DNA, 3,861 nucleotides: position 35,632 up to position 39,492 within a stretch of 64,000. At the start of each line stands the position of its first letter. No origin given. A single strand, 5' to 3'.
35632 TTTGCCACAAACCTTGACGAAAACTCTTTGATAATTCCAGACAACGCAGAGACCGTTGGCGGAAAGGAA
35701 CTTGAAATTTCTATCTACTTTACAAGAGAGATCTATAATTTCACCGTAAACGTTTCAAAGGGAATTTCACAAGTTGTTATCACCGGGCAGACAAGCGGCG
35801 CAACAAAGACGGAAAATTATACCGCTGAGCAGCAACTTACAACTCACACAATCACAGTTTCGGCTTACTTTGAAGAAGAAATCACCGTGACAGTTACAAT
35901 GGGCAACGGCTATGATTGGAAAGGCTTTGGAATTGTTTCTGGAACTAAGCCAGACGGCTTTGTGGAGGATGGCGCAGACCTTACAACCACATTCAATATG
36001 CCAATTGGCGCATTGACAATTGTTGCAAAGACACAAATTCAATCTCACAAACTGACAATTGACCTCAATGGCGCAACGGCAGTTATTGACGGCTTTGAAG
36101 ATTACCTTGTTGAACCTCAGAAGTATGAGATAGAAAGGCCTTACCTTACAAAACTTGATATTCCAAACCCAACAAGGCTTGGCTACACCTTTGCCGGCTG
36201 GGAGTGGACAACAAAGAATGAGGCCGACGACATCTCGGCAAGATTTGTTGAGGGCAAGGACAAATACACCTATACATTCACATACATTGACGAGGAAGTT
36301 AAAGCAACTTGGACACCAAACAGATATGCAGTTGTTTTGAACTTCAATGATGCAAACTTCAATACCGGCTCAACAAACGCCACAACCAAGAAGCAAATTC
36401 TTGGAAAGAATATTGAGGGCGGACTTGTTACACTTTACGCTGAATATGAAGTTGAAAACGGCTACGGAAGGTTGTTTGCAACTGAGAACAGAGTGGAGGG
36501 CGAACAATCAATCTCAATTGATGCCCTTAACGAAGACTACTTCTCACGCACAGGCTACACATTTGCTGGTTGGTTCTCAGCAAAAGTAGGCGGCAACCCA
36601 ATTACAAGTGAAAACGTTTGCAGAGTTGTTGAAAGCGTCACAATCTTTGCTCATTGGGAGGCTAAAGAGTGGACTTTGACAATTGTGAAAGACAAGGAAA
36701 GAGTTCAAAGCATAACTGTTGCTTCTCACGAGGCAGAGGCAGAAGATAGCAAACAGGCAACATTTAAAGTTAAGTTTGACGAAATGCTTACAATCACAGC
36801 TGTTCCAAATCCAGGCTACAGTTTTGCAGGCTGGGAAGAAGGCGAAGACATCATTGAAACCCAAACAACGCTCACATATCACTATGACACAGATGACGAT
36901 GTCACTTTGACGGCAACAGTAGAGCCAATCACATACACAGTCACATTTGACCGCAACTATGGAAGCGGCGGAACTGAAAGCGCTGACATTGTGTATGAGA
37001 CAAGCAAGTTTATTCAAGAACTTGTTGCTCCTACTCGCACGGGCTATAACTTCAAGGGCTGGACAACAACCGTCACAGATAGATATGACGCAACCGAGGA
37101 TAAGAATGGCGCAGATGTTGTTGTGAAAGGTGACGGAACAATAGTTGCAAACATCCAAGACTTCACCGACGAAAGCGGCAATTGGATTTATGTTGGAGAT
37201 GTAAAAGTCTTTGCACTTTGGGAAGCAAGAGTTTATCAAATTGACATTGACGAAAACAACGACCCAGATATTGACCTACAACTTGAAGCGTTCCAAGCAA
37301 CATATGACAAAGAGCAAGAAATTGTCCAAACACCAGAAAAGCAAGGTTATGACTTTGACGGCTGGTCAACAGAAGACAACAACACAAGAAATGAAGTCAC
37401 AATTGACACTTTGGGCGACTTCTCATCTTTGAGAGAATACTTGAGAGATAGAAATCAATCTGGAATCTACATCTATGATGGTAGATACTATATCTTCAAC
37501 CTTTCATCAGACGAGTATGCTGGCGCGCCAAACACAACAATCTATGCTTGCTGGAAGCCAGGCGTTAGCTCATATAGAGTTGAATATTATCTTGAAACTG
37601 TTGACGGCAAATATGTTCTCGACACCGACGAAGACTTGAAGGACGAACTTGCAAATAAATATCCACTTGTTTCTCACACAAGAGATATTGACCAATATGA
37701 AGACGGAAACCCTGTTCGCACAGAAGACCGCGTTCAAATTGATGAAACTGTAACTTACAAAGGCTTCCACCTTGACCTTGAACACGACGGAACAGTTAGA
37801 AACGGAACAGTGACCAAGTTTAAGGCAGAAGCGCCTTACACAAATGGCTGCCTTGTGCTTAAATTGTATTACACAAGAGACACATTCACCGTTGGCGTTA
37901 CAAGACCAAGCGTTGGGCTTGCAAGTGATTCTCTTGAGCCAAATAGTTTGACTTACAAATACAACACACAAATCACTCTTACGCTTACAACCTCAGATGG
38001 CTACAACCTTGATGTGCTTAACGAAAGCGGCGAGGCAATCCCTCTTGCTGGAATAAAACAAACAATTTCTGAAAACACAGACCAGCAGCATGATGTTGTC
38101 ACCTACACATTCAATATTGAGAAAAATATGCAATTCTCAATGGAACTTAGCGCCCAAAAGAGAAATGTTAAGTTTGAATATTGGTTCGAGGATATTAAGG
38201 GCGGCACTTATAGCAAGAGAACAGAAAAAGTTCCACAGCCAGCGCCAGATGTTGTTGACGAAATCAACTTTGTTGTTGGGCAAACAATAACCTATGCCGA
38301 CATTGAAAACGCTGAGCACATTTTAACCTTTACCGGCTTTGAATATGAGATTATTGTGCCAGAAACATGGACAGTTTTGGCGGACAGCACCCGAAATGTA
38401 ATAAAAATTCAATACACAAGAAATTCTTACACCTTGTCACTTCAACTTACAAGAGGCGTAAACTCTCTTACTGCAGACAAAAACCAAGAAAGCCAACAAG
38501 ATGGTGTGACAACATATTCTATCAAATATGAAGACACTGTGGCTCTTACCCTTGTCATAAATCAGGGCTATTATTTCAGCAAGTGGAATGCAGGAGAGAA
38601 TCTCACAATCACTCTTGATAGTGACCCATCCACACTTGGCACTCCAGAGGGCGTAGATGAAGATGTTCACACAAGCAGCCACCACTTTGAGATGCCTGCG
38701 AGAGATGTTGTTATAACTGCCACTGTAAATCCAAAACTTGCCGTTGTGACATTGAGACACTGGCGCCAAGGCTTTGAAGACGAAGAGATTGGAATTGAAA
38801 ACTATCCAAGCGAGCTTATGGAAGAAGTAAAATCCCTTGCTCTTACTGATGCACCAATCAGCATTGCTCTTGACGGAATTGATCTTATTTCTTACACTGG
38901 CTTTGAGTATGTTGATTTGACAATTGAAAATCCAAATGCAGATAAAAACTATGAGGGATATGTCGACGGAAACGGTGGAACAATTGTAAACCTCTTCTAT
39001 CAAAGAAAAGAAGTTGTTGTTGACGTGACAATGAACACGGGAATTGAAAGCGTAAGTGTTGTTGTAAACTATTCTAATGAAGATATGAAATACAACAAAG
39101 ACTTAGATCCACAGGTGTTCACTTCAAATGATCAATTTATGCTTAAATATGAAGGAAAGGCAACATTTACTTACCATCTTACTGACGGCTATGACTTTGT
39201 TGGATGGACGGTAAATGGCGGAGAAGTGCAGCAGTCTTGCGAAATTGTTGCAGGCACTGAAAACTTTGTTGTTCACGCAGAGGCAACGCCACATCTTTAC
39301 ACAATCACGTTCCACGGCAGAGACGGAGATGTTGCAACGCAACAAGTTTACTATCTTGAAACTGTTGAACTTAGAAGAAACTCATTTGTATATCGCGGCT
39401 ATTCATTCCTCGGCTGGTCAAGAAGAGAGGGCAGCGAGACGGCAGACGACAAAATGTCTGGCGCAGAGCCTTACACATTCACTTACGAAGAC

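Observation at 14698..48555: A single 33.9-kb gene encoding a surface protein of about 11,300 aa, occupying 53% of the window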

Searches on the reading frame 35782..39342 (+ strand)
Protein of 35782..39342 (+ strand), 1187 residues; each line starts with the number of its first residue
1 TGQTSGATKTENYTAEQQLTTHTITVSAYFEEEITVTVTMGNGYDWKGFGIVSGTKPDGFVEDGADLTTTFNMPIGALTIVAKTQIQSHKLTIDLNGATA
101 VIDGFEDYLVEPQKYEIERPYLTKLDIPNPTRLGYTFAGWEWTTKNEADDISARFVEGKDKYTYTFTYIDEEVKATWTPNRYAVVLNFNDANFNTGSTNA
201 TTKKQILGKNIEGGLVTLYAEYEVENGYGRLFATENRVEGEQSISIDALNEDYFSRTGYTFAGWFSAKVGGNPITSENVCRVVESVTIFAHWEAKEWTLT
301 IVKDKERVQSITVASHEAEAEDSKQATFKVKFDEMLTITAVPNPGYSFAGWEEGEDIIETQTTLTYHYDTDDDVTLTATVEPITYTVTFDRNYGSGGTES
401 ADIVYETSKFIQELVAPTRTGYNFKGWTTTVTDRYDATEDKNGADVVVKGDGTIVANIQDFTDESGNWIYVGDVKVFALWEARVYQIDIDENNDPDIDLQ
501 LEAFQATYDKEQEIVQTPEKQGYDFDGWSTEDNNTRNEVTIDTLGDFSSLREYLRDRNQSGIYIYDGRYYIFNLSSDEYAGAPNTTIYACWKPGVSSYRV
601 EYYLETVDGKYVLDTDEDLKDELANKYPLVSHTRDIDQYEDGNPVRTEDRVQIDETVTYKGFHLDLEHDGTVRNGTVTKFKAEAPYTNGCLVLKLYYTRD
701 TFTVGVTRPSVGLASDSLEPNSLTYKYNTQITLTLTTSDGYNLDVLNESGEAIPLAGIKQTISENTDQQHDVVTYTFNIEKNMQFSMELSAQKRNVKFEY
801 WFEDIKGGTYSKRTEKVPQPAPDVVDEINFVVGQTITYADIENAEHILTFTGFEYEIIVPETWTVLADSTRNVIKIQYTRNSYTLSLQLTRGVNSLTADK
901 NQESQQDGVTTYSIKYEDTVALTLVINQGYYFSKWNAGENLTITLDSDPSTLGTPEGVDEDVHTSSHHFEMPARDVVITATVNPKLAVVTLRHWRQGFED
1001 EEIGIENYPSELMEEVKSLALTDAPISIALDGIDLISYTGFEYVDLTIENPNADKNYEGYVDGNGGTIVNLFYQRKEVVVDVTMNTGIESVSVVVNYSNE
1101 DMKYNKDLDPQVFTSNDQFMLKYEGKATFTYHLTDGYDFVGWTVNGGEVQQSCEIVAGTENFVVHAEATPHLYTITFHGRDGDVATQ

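Call 47: search_protein_representatives(protein=window:35782-39342:+)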
Query: 1187 residues. Proteins with E-value up to 0.001 (for the whole library): 9470; up to 1e-10: 3494; up to 1e-30: 383. The best 150 are listed.
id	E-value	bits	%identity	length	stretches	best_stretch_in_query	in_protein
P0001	2.7e-153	528.8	31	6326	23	27-1184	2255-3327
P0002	1.1e-132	460.5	34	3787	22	255-532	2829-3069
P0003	6.8e-127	441.3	36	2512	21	255-422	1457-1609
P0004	1.2e-119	417.3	31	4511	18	17-1183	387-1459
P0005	1.1e-95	338.0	34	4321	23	334-537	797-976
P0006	9.8e-95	334.8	31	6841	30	251-536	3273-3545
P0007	9.8e-95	334.8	31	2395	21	383-530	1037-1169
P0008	5.4e-94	332.4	32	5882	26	256-460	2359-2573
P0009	3.2e-93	329.8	35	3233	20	247-436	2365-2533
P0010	3.5e-93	329.7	35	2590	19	257-430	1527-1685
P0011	5.5e-93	329.0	38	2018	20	254-307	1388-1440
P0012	2.3e-90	320.4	40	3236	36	372-432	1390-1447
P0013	1.6e-86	307.6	96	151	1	787-936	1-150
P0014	9.8e-85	301.7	47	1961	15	255-303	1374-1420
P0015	5.2e-81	289.4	32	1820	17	257-437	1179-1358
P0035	2.1e-66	241.0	29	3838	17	370-1178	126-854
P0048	1.4e-60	221.7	29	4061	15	344-1150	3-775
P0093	4.3e-52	193.6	29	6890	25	249-429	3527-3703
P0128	9.3e-46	172.6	34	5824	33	29-141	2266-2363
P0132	1.2e-45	172.2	34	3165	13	645-794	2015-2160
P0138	2.6e-45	171.1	30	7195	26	249-441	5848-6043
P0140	4.2e-45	170.5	30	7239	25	258-537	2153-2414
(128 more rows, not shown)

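Call 48: list_cluster_members(proteins=[P0001, P0004, P0013, P0006, P0140, P0138, P0093, P0002])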
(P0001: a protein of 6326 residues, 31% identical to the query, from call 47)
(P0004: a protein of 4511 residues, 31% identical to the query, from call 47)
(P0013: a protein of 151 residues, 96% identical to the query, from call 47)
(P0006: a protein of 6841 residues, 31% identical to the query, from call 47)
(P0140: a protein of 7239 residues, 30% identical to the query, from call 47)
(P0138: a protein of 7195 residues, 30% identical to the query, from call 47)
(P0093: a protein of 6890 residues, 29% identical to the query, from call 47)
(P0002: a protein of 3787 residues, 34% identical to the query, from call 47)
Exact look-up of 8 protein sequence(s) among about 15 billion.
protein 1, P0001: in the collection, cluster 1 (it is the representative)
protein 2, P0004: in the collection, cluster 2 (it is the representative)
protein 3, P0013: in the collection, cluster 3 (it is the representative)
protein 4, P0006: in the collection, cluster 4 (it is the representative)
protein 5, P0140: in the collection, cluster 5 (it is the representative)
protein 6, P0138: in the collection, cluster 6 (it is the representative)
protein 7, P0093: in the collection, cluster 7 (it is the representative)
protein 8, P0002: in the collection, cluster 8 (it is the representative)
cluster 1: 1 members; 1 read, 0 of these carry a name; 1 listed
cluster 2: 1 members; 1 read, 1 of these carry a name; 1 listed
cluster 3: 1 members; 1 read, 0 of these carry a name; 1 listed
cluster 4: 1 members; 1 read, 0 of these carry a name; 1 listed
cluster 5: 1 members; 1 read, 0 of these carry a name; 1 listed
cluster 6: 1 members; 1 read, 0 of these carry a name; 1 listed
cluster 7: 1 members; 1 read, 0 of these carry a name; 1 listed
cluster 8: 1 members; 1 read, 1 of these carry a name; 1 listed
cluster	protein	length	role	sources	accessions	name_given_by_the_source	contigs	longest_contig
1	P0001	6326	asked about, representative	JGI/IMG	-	-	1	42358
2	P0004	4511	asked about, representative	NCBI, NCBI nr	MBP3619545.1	MAG: InlB B-repeat-containing protein [Clostridia bacterium] | InlB B-repeat-containing protein [Clostridia bacterium]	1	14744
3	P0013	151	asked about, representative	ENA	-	-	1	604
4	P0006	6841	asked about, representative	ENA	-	-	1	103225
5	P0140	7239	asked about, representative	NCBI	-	-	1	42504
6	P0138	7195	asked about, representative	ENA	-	-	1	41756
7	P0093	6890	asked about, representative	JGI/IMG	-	-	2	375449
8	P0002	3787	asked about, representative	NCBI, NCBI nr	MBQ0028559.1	MAG: InlB B-repeat-containing protein [Lachnospiraceae bacterium] | InlB B-repeat-containing protein [Candidatus Colinaster scatohippi]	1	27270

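Call 90: find_encoding_contigs(protein=P0004, flank=10000, max_places=3)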
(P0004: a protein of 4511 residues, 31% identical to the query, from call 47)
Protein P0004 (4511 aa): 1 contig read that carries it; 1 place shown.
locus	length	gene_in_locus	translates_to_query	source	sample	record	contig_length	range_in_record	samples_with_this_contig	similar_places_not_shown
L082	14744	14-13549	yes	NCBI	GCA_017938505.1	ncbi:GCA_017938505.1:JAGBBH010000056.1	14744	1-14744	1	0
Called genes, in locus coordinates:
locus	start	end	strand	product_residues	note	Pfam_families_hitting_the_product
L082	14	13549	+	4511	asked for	PF09479:Flg_new (weak), PF18998:Flg_new_2, PF09479:Flg_new (weak), PF18998:Flg_new_2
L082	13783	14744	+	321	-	?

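Call 91: find_encoding_contigs(protein=P0035, flank=10000, max_places=3)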
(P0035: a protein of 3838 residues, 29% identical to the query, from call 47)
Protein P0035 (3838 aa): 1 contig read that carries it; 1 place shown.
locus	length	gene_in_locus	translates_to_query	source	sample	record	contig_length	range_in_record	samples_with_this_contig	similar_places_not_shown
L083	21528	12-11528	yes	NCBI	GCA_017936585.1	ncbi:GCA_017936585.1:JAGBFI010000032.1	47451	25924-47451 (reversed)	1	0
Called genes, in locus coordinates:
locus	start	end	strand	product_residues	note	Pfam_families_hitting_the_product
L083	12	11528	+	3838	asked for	PF09479:Flg_new, PF18998:Flg_new_2 (weak), PF09479:Flg_new, PF18998:Flg_new_2 (weak)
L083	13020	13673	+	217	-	PF02223:Thymidylate_kin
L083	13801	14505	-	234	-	PF07947:YhhN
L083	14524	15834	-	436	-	PF01738:DLH (faint), PF00561:Abhydrolase_1, PF12146:Hydrolase_4, PF12697:Abhydrolase_6, PF00326:Peptidase_S9 (faint)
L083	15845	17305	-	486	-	PF00370:FGGY_N, PF01869:BcrAD_BadFG (faint), PF02782:FGGY_C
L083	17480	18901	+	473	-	PF01266:DAO, PF13738:Pyr_redox_3 (faint), PF04324:Fer2_BFD (weak)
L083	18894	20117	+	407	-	PF00070:Pyr_redox (faint), PF00890:FAD_binding_2 (weak), PF01134:GIDA (faint), PF01946:Thi4 (weak), PF03486:HI0933_like (weak), PF07992:Pyr_redox_2, PF12831:FAD_oxidored, PF13450:NAD_binding_8 (weak), +3 more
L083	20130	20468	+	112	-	PF07892:DUF1667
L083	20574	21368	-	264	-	PF14808:TMEM164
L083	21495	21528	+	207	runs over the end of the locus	-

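Call 93: list_cluster_members(proteins=[P0035, P0048, P0128, P0132])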
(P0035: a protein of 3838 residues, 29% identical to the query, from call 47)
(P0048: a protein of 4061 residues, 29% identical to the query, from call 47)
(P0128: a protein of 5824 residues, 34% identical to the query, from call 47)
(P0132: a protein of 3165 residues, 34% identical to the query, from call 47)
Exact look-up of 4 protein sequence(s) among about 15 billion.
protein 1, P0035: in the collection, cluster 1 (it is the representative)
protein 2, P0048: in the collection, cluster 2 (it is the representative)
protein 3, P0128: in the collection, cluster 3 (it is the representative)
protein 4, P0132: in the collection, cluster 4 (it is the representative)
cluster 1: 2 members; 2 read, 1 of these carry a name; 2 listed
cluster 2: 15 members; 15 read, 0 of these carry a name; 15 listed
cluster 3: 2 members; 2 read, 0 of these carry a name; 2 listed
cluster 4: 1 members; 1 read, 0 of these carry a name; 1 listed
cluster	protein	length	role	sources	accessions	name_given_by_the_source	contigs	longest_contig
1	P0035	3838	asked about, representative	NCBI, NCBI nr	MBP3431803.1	MAG: InlB B-repeat-containing protein [Clostridia bacterium] | InlB B-repeat-containing protein [Clostridia bacterium]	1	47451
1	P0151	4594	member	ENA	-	-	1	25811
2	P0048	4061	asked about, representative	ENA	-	-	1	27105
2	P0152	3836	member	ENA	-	-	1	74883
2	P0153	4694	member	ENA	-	-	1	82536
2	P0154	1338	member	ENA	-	-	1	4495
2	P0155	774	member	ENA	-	-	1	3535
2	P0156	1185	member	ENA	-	-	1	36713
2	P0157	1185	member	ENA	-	-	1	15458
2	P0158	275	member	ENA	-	-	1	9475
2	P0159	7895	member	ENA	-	-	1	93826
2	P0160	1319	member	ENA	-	-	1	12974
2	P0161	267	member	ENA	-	-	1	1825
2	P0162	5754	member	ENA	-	-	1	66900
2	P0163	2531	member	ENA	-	-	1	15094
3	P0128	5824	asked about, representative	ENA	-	-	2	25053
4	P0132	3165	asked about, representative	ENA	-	-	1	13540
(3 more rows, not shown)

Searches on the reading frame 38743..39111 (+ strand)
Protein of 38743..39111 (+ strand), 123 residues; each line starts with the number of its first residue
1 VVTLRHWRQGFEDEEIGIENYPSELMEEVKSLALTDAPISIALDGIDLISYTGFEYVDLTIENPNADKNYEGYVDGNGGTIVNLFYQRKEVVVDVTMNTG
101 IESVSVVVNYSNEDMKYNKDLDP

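Call 53: search_protein_families(library=pfam, proteins=[window:38743-39111:+], max_evalue=10)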
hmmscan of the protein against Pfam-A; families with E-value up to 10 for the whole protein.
window:38743-39111:+ (123 aa): 0 families
